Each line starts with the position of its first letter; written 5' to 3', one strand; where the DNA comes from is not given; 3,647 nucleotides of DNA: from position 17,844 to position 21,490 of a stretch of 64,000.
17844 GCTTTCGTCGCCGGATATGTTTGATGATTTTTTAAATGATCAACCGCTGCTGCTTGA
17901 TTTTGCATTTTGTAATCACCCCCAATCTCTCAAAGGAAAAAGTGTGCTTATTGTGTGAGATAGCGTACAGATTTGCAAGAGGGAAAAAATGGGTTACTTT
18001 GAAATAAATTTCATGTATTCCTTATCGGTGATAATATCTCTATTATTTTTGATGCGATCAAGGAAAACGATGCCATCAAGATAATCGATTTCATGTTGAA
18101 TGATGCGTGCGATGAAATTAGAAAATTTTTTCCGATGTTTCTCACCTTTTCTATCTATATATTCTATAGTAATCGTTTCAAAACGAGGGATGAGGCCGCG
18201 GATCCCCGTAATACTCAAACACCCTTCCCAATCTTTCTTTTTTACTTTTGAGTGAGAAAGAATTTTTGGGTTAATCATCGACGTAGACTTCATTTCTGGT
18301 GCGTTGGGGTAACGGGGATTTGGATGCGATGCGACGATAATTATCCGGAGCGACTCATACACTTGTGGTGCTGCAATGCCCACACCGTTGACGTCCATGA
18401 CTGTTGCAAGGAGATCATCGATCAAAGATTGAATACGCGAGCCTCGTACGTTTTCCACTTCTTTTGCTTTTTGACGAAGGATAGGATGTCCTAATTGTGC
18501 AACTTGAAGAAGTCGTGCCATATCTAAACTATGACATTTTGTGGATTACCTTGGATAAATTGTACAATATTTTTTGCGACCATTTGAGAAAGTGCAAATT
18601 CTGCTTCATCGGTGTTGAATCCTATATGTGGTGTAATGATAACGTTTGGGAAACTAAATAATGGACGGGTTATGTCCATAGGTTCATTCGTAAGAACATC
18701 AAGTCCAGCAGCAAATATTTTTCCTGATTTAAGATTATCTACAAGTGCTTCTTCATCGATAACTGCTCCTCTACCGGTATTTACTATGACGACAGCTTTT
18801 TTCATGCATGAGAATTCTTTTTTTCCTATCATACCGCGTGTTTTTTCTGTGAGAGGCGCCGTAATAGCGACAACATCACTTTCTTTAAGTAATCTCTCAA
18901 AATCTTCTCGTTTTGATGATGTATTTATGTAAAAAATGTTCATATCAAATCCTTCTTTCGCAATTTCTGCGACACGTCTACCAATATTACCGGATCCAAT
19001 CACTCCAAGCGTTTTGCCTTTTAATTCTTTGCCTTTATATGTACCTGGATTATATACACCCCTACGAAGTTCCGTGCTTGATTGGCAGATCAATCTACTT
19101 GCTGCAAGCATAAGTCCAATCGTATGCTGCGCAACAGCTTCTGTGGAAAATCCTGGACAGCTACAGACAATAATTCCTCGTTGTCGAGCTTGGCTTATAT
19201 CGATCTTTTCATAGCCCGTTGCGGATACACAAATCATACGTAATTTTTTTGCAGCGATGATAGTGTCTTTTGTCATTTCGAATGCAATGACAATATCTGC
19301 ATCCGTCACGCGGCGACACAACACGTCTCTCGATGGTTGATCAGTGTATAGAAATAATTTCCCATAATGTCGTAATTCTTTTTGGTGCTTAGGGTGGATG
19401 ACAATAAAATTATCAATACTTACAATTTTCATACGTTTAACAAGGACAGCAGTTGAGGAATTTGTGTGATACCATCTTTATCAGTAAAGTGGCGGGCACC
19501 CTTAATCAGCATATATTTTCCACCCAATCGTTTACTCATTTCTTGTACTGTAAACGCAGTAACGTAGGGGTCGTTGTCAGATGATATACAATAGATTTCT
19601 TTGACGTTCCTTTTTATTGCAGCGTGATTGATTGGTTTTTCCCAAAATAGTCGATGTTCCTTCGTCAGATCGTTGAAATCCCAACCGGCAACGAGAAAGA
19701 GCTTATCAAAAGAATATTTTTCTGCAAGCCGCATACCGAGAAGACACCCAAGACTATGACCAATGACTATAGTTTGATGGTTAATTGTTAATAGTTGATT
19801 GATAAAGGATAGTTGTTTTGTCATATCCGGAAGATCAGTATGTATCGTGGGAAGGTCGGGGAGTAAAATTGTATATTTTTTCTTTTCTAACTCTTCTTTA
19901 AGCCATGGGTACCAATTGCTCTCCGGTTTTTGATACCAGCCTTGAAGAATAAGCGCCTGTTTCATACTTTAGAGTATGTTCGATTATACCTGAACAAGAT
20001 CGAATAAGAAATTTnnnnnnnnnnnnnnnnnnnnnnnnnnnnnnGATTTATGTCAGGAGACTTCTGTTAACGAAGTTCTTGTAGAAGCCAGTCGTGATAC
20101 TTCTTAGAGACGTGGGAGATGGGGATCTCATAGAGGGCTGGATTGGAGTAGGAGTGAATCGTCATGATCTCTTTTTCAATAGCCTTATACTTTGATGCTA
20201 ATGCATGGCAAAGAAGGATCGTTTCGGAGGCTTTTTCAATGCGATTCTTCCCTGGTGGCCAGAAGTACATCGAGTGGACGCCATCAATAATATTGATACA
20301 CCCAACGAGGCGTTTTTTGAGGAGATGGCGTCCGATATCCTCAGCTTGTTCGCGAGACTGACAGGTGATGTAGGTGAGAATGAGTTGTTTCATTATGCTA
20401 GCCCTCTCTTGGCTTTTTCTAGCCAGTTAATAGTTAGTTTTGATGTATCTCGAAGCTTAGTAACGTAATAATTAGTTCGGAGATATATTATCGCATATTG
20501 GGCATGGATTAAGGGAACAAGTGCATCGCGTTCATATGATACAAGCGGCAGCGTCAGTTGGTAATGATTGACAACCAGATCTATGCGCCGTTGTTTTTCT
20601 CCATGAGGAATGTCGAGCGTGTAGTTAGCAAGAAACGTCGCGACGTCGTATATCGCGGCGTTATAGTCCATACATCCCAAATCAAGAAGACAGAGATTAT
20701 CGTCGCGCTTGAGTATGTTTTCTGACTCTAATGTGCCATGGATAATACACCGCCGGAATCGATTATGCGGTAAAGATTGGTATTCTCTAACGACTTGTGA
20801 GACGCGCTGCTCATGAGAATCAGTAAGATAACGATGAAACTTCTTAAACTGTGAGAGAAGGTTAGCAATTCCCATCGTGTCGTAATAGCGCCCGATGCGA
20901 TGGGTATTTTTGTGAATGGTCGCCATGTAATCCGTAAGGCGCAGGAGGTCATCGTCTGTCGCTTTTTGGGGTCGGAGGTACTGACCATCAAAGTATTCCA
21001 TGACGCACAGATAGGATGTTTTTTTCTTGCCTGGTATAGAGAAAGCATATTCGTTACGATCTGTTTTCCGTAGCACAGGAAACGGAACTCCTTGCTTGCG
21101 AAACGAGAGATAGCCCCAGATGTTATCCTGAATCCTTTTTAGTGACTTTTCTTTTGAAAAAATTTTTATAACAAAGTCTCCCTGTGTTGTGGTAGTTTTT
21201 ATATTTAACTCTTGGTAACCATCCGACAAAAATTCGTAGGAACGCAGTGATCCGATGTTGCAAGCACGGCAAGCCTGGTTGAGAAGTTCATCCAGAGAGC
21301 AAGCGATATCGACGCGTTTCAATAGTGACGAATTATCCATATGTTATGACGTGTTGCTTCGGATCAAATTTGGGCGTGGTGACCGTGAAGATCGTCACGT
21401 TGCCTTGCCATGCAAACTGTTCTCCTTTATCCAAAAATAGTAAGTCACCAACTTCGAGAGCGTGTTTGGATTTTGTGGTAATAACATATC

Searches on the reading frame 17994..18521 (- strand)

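Call 48: search_protein_families(library=pfam, proteins=[window:17994-18521:-], max_evalue=0.001)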
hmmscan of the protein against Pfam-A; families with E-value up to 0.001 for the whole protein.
window:17994-18521:- (175 aa): 1 family
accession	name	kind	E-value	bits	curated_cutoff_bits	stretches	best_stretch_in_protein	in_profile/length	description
PF01327.26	Pep_deformylase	-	4.2e-48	163.3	22.8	1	5-160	2-153/156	Polypeptide deformylase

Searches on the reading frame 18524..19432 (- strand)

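Call 48: search_protein_families(library=pfam, proteins=[window:18524-19432:-], max_evalue=0.001)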
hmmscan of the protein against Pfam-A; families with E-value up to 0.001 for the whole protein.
window:18524-19432:- (302 aa): 2 families
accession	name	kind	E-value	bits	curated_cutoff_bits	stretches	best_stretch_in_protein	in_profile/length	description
PF02826.25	2-Hacid_dh_C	-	2.7e-55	186.9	25.1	1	105-271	1-178/178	D-isomer specific 2-hydroxyacid dehydrogenase, NAD binding domain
PF00389.36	2-Hacid_dh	-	1.4e-24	86.7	24.6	1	12-300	7-132/134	D-isomer specific 2-hydroxyacid dehydrogenase, catalytic domain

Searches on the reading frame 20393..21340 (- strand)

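Call 48: search_protein_families(library=pfam, proteins=[window:20393-21340:-], max_evalue=0.001)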
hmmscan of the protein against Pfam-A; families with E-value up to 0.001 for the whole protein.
window:20393-21340:- (315 aa): 1 family
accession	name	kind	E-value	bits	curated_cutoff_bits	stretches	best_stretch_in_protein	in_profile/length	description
PF01636.29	APH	-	1.1e-14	55.2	23.2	1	35-247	2-218/239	Phosphotransferase enzyme family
